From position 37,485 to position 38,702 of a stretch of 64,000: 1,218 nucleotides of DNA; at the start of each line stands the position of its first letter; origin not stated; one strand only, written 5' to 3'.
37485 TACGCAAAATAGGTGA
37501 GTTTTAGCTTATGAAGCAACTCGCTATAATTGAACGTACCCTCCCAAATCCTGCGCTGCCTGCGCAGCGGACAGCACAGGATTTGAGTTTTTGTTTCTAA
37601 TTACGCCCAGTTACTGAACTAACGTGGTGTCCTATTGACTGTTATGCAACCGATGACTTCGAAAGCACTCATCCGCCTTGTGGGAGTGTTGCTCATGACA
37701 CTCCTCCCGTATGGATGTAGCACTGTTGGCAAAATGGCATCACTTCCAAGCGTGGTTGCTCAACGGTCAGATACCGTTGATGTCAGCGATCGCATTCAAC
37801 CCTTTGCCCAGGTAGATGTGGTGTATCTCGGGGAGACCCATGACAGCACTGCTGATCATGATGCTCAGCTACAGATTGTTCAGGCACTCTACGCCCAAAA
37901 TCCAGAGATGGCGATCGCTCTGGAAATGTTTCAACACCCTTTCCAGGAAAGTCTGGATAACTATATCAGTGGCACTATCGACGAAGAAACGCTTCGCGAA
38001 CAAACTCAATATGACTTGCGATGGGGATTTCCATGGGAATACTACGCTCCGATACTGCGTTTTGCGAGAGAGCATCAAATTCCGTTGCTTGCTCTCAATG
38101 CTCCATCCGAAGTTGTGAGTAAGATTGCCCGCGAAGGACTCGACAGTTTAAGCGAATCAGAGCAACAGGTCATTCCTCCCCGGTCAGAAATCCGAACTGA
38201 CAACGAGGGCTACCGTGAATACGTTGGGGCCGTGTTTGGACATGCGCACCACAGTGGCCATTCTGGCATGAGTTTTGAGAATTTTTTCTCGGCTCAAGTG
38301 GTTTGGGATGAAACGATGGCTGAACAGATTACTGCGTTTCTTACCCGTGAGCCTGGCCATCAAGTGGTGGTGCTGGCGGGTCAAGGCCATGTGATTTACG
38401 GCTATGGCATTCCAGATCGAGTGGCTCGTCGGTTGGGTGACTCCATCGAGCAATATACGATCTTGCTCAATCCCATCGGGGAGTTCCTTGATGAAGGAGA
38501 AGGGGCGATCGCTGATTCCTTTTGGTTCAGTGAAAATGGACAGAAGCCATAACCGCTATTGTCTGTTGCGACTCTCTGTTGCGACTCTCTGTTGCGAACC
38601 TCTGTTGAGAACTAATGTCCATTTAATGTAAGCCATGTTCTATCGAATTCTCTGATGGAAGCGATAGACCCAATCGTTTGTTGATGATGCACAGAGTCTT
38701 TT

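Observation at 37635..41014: Second CcsA paralogue with a Ser/Pro-rich insertion, flanked by ChaN heme-binding lipoprotein and EamA transporter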

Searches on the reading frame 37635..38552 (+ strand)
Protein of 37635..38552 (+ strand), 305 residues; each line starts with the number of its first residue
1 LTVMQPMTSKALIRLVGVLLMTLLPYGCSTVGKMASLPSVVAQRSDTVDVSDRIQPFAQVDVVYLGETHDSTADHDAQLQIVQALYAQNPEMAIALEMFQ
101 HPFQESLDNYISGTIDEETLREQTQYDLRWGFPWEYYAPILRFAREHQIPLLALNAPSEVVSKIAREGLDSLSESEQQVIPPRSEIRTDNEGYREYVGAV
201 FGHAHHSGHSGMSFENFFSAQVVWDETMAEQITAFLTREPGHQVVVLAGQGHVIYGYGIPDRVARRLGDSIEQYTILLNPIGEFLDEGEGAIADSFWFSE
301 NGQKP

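Call 4: search_protein_families(library=pfam, proteins=[window:37635-38552:+])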
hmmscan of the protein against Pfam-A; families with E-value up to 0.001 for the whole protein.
window:37635-38552:+ (305 aa): 1 family
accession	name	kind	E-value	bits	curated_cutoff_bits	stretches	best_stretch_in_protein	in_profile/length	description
PF04187.18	Cofac_haem_bdg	-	3.1e-75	253.3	27.7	1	56-263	4-213/213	Haem-binding uptake, Tiki superfamily, ChaN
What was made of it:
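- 37653..38552 (+): ChaN-family (Cofac_haem_bdg/Tiki superfamily) putative lipoprotein, 299 aa. It is the terminal gene of the upstream cluster. PF04187 253 bits (call 4).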

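Call 5: search_protein_families(library=ncbifam, proteins=[window:37635-38552:+])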
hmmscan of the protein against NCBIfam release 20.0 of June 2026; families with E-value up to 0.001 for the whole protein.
window:37635-38552:+ (305 aa): 0 families

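Call 34: search_solved_structures(query=window:37635-38549:+, max_evalue=0.01, show_alignments=2)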
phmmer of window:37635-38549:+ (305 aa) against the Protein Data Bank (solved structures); distinct sequences matched with E-value up to 0.01: 1.
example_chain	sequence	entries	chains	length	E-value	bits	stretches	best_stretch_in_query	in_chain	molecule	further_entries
2g5g_X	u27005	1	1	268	0.0014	21.1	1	48-155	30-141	putative lipoprotein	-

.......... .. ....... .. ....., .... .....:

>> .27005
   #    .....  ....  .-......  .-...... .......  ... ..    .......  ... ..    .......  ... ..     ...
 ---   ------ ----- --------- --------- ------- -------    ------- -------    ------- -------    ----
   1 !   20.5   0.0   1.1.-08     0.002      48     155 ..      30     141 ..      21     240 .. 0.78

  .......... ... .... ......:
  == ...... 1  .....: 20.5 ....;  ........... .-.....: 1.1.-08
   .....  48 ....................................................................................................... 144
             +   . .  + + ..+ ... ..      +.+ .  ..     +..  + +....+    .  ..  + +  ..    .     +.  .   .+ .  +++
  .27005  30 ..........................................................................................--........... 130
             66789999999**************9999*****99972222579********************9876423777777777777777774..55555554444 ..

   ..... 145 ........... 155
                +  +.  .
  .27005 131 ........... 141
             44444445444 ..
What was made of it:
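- On ChaN / Cofac_haem_bdg (PF04187): Only a marginal direct match to 2G5G (E = 1.4e-3, call 34).
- Closest known: Campylobacter jejuni ChaN. Different: Direct sequence similarity to 2G5G is only marginal, E = 1.4e-3 over 108 aa (call 34).
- All three genes are on the same strand within 3.4 kb, and ChaN family members bind haem in Campylobacter (PDB 2G5G is the only solved relative; call 34).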

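Call 35: find_related_loci(query=window:37635-38549:+, collection=metagenome_contigs, flank=10000)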
Query window:37635-38549:+ (305 aa) in metagenome_contigs; peptide patterns used: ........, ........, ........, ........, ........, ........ (x = any residue, [..] = any of these).
142 stretches matched a pattern; 49 encode a relative of the query (tblastn E <= 1e-3); 49 distinct loci.
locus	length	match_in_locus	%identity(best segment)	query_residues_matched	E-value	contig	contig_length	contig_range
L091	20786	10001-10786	54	35-299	1e-95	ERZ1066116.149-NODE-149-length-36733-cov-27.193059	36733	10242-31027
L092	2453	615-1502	53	13-300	2e-98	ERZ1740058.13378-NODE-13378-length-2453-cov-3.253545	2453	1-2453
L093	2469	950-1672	58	59-297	6e-96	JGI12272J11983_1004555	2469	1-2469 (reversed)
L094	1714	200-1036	52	16-299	8e-98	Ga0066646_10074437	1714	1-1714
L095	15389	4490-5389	50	10-301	8e-92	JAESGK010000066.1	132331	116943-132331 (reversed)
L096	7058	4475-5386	50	10-301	2e-91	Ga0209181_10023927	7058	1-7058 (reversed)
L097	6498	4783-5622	49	16-297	3e-91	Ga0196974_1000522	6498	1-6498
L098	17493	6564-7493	47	15-299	2e-90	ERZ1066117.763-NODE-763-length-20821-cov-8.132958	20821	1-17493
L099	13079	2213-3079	50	10-297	2e-90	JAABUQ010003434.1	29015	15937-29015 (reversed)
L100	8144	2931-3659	55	57-297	4e-90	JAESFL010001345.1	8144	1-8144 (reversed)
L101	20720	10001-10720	57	59-297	2e-89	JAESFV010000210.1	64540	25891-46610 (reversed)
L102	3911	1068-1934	50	10-297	7e-90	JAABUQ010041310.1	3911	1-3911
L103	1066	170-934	55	54-297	8e-95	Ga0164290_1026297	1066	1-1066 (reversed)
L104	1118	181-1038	49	16-297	8e-95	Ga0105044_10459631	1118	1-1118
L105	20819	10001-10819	50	34-297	2e-87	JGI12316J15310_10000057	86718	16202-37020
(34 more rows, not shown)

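Call 44: find_homologous_proteins(query=window:37635-38549:+)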
Query window:37635-38549:+ (305 aa): 1996 proteins with E <= 0.001 among 3367 candidates; the best 120 are listed.
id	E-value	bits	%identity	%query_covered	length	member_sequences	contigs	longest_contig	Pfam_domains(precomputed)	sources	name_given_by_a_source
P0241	4.1e-198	674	100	98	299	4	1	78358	PF04187.19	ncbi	ncbi:MAG: ChaN family lipoprotein [Cyanobacteria bacterium P01_E01_bin.6]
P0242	2.1e-154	531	77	99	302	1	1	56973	PF04187.19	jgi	jgi:uncharacterized iron-regulated protein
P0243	1.9e-148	511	73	99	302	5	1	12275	PF04187.19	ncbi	ncbi:MAG: ChaN family lipoprotein [Cyanobacteria bacterium J06633_2]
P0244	6.1e-148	510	73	99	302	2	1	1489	PF04187.19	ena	-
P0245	9.9e-145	499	71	99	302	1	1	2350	PF04187.19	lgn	-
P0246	8.3e-137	473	68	99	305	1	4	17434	PF04187.19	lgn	-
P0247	6.0e-136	470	65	99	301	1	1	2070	PF04187.19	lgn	-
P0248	2.1e-129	449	66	94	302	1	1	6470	PF04187.19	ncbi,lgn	-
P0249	3.9e-103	363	61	90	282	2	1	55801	PF04187.19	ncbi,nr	ncbi:MAG: ChaN family lipoprotein [Leptolyngbyaceae cyanobacterium MO_188.B28]|nr:ChaN family lipopr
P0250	1.8e-100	354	56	97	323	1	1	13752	PF04187.19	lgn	-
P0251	7.9e-99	349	54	98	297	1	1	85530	PF04187.19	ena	-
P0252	5.0e-98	346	63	81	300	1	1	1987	PF04187.19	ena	-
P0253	3.0e-96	340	56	94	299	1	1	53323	PF04187.19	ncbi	ncbi:MAG: ChaN family lipoprotein [Cyanobacteria bacterium P01_F01_bin.150]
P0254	5.1e-96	339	57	90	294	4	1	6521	PF04187.19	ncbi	-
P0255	5.5e-96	339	61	77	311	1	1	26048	PF04187.19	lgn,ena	-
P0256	4.1e-95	336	56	93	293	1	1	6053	PF04187.19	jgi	jgi:uncharacterized iron-regulated protein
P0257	7.7e-95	335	53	96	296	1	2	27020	PF04187.19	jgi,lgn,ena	jgi:uncharacterized iron-regulated protein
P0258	8.2e-95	335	57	91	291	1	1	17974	PF04187.19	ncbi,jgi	jgi:uncharacterized iron-regulated protein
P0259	1.1e-94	335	57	92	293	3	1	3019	PF04187.19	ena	-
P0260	3.3e-94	333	56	94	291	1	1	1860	PF04187.19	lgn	-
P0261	4.0e-94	333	55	93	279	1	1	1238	PF04187.19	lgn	-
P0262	4.4e-94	333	56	94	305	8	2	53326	PF04187.19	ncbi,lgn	ncbi:MAG: ChaN family lipoprotein [Cyanobacteria bacterium J06607_6]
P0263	5.0e-94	333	57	94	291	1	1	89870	PF04187.19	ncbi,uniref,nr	ncbi:ChaN family lipoprotein [Oscillatoria sp. CS-180]|uniref:ChaN family lipoprotein n=1 Tax=Oscill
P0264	6.4e-94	332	55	94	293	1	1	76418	PF04187.19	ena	-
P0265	1.1e-93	332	61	81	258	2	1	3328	PF04187.19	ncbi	ncbi:MAG: ChaN family lipoprotein [Cyanobacteria bacterium P01_E01_bin.43]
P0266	1.9e-93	331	55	97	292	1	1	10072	PF04187.19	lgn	-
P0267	2.1e-93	331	55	94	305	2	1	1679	PF04187.19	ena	-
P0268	2.4e-93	331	56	94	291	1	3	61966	PF04187.19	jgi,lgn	jgi:uncharacterized iron-regulated protein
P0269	3.1e-93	330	55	90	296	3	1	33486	PF04187.19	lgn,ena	-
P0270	5.2e-93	329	56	92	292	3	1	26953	PF04187.19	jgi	jgi:uncharacterized iron-regulated protein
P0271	5.8e-93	329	54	94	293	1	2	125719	PF04187.19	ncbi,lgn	ncbi:MAG: ChaN family lipoprotein [Leptolyngbyaceae cyanobacterium]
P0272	8.3e-93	329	58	82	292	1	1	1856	PF04187.19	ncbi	-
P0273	8.5e-93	329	60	78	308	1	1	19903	PF04187.19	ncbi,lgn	ncbi:MAG TPA: ChaN family lipoprotein [Leptolyngbyaceae cyanobacterium]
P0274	8.5e-93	329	61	81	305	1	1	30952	PF04187.19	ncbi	ncbi:MAG: ChaN family lipoprotein [Cyanobacteria bacterium P01_H01_bin.162]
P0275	8.7e-93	329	59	82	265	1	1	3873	PF04187.19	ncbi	ncbi:MAG: ChaN family lipoprotein [Elainellaceae cyanobacterium]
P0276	9.8e-93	329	55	93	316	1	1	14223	PF04187.19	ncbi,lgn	ncbi:MAG TPA: ChaN family lipoprotein [Leptolyngbyaceae cyanobacterium]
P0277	1.3e-92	328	53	91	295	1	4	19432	PF04187.19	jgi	-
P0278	1.3e-92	328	54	93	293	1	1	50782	PF04187.19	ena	-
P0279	1.4e-92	328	54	94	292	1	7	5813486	PF04187.19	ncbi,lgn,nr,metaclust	ncbi:ChaN family lipoprotein [Leptolyngbya iicbica]|nr:ChaN family lipoprotein [Leptolyngbya sp. LK]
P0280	1.5e-92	328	56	94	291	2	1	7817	PF04187.19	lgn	-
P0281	1.7e-92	328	55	94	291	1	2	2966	PF04187.19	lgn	-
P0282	2.0e-92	328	54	94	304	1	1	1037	PF04187.19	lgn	-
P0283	2.9e-92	327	52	97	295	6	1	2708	PF04187.19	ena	-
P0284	2.9e-92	327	55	91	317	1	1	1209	PF04187.19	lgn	-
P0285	3.9e-92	327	53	95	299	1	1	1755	PF04187.19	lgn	-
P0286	4.9e-92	326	52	95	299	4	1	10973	PF04187.19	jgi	-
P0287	5.3e-92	326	58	82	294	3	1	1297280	PF04187.19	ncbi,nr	ncbi:ChaN family lipoprotein [Pseudanabaena sp. FACHB-2040]|nr:ChaN family lipoprotein [Pseudanabaen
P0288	5.4e-92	326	53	94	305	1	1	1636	PF04187.19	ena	-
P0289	6.8e-92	326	55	94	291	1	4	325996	PF04187.19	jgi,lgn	-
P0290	7.0e-92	326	53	94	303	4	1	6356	PF04187.19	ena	-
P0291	7.2e-92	326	51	98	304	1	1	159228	PF04187.19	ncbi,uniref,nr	ncbi:ChaN family lipoprotein [Oculatella sp. FACHB-28]|uniref:ChaN family lipoprotein n=1 Tax=Oculat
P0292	8.9e-92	325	56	90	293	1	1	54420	PF04187.19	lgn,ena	-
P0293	9.3e-92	325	54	92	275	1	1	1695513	PF04187.19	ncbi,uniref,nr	ncbi:iron-regulated protein [Leptolyngbya iicbica LK]|uniref:Iron-regulated protein n=3 Tax=Cyanophy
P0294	9.4e-92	325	53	96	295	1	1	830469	PF04187.19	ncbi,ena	-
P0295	1.1e-91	325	52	98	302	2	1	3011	PF04187.19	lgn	-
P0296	1.2e-91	325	54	94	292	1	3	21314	PF04187.19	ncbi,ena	ncbi:MAG: ChaN family lipoprotein [Cyanobacteria bacterium P01_D01_bin.6]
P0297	1.5e-91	325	54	94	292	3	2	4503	PF04187.19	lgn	-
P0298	1.7e-91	325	60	81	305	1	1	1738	PF04187.19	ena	-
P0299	1.9e-91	324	53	94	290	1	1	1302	PF04187.19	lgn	-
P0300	2.0e-91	324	55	95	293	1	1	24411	PF04187.19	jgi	-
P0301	2.1e-91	324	54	89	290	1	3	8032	PF04187.19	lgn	-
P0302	2.3e-91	324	51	98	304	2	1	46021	PF04187.19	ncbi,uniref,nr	ncbi:ChaN family lipoprotein [Leptolyngbya sp. FACHB-671]|uniref:ChaN family lipoprotein n=1 Tax=Lep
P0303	2.7e-91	324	54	94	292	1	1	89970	PF04187.19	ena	-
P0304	2.8e-91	324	52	97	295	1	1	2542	PF04187.19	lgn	-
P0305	3.1e-91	324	50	98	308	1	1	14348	PF04187.19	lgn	-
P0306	3.7e-91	323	55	92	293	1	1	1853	PF04187.19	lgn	-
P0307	3.9e-91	323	52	95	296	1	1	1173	PF04187.19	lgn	-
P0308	4.6e-91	323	55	89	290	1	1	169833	PF04187.19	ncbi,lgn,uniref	ncbi:ChaN family lipoprotein [Aerosakkonemataceae cyanobacterium BLCC-F154]|uniref:ChaN family lipop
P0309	6.3e-91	323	54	92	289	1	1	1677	PF04187.19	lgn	-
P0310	7.1e-91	322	54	93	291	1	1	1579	PF04187.19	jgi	jgi:uncharacterized iron-regulated protein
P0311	8.9e-91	322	60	79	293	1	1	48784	PF04187.19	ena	-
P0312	9.0e-91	322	54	94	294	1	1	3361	PF04187.19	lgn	-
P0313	9.3e-91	322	54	92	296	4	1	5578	PF04187.19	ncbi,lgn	ncbi:MAG: ChaN family lipoprotein [Cyanobacteria bacterium J06635_15]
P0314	1.1e-90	322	56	94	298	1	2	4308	PF04187.19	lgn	-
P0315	1.1e-90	322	54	89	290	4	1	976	PF04187.19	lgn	-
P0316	1.1e-90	322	54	89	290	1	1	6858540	PF04187.19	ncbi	ncbi:MAG: ChaN family lipoprotein [Phormidium sp.]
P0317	1.6e-90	321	53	93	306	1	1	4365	PF04187.19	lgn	-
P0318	1.7e-90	321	54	92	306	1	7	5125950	PF04187.19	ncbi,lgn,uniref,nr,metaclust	ncbi:protein of unknown function DUF399 [[Leptolyngbya] sp. PCC 7376]|uniref:ChaN family lipoprotein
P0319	1.7e-90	321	53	92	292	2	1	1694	PF04187.19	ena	-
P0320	1.7e-90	321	52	93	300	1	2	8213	PF04187.19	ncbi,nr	ncbi:MAG TPA: hypothetical protein DDZ80_19620 [Cyanobacteria bacterium UBA8803]|nr:hypothetical pro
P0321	1.7e-90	321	55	94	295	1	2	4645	PF04187.19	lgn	-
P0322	1.8e-90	321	52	94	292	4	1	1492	PF04187.19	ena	-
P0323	2.2e-90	321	52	94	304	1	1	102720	PF04187.19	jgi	jgi:uncharacterized iron-regulated protein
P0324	2.2e-90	321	54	92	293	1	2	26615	PF04187.19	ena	-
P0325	2.3e-90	321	54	94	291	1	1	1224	PF04187.19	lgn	-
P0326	2.3e-90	321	51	98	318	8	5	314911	PF04187.19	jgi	jgi:uncharacterized iron-regulated protein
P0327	2.3e-90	321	52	94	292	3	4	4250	PF04187.19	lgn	-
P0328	2.7e-90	321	54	91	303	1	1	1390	PF04187.19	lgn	-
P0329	2.7e-90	321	60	82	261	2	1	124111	PF04187.19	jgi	jgi:uncharacterized iron-regulated protein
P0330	2.8e-90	321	59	78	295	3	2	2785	PF04187.19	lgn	-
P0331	3.2e-90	320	54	93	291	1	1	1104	PF04187.19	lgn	-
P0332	3.2e-90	320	52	93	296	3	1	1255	PF04187.19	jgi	jgi:uncharacterized iron-regulated protein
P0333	3.2e-90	320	51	93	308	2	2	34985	PF04187.19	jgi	jgi:uncharacterized iron-regulated protein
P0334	5.2e-90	320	59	80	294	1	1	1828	PF04187.19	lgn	-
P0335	6.0e-90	319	54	88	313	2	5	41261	PF04187.19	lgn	-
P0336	6.7e-90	319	54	94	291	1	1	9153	PF04187.19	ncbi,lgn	ncbi:MAG: ChaN family lipoprotein [Elainellaceae cyanobacterium]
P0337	7.1e-90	319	51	97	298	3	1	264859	PF04187.19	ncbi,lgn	ncbi:MAG: ChaN family lipoprotein [Cyanobacteria bacterium J06638_28]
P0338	7.9e-90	319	54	94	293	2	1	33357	PF04187.19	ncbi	ncbi:MAG: ChaN family lipoprotein [Cyanobacteria bacterium P01_F01_bin.86]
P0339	8.2e-90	319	55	84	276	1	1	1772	PF04187.19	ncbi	ncbi:MAG TPA: ChaN family lipoprotein, partial [Phormidium sp.]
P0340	9.8e-90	319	58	83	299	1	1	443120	PF04187.19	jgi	jgi:uncharacterized iron-regulated protein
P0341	9.9e-90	319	53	96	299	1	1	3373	PF04187.19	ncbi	ncbi:MAG: ChaN family lipoprotein [Halothece sp.]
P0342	1.1e-89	319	52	94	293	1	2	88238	PF04187.19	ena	-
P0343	1.1e-89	319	60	79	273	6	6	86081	PF04187.19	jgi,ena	-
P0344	1.1e-89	319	53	92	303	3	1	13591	PF04187.19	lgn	-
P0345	1.1e-89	319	53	90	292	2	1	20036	PF04187.19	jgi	-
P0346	1.5e-89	318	53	91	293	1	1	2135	PF04187.19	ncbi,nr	ncbi:MAG: ChaN family lipoprotein [Leptolyngbya sp. SIO1D8]|nr:ChaN family lipoprotein [Leptolyngbya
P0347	1.7e-89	318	59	78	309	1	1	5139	PF04187.19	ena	-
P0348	2.1e-89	318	52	92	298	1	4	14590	PF04187.19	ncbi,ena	-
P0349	2.5e-89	317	59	78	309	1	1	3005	PF04187.19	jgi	jgi:uncharacterized iron-regulated protein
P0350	2.9e-89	317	56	90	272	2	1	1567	PF04187.19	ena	-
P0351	3.3e-89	317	54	93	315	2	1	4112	PF04187.19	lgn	-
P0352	3.4e-89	317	59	78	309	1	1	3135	PF04187.19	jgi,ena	jgi:uncharacterized iron-regulated protein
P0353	3.8e-89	317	52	95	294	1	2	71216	PF04187.19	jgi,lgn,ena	jgi:uncharacterized iron-regulated protein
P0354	3.8e-89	317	50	99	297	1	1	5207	PF04187.19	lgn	-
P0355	4.1e-89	317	53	94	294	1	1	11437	PF04187.19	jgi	jgi:uncharacterized iron-regulated protein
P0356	4.5e-89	317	53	94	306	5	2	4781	PF04187.19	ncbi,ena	ncbi:MAG: ChaN family lipoprotein [Cyanobacteria bacterium P01_D01_bin.128]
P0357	4.7e-89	316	58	78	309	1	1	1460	PF04187.19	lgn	-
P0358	5.9e-89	316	52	97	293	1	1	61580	PF04187.19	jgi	jgi:uncharacterized iron-regulated protein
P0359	6.0e-89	316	51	93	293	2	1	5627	PF04187.19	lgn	-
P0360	6.2e-89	316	55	91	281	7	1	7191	PF04187.19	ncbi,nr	ncbi:MAG: ChaN family lipoprotein [Leptolyngbyaceae cyanobacterium SM1_4_3]|nr:ChaN family lipoprote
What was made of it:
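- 37653..38552 (+): P0241 is annotated 'ChaN family lipoprotein' (call 44).
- JGI annotates the family as 'iron-regulated protein' (call 44).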

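Call 45: find_encoding_contigs(protein=P0263, flank=10000, max_places=1)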
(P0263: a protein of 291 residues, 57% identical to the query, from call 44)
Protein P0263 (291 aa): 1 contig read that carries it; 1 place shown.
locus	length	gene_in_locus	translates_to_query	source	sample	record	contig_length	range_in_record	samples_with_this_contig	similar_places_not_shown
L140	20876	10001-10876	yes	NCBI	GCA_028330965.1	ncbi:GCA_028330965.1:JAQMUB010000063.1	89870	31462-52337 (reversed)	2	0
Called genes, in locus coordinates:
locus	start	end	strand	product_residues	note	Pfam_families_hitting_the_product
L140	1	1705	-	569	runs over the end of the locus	PF01578:Cytochrom_C_asm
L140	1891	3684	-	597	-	PF05140:ResB (weak)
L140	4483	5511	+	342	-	PF00042:Globin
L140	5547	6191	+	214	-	PF14537:Cytochrom_c3_2 (weak)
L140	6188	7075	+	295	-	PF14522:Cytochrome_C7 (faint), PF14537:Cytochrom_c3_2 (faint), PF22113:Mtrc-MtrF_II-IV_dom (weak), PF09699:Paired_CXXCH_1 (faint)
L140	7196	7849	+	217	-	PF11845:Tll0287-like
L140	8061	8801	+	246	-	-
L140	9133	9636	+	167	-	PF00578:AhpC-TSA (weak), PF13899:Thioredoxin_7, PF00085:Thioredoxin, PF13098:Thioredoxin_2, PF13905:Thioredoxin_8 (faint)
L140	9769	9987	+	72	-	-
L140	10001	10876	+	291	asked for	PF04187:Cofac_haem_bdg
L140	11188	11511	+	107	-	PF00581:Rhodanese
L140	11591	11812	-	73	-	-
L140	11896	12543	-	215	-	PF05419:GUN4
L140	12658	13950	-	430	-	PF07995:GSDH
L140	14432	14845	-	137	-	-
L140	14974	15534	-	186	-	PF02283:CobU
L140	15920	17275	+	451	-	-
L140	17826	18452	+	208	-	PF00072:Response_reg, PF00196:GerE, PF08281:Sigma70_r4_2 (weak)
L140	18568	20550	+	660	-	PF02518:HATPase_c (weak), PF13589:HATPase_c_3, PF00183:HSP90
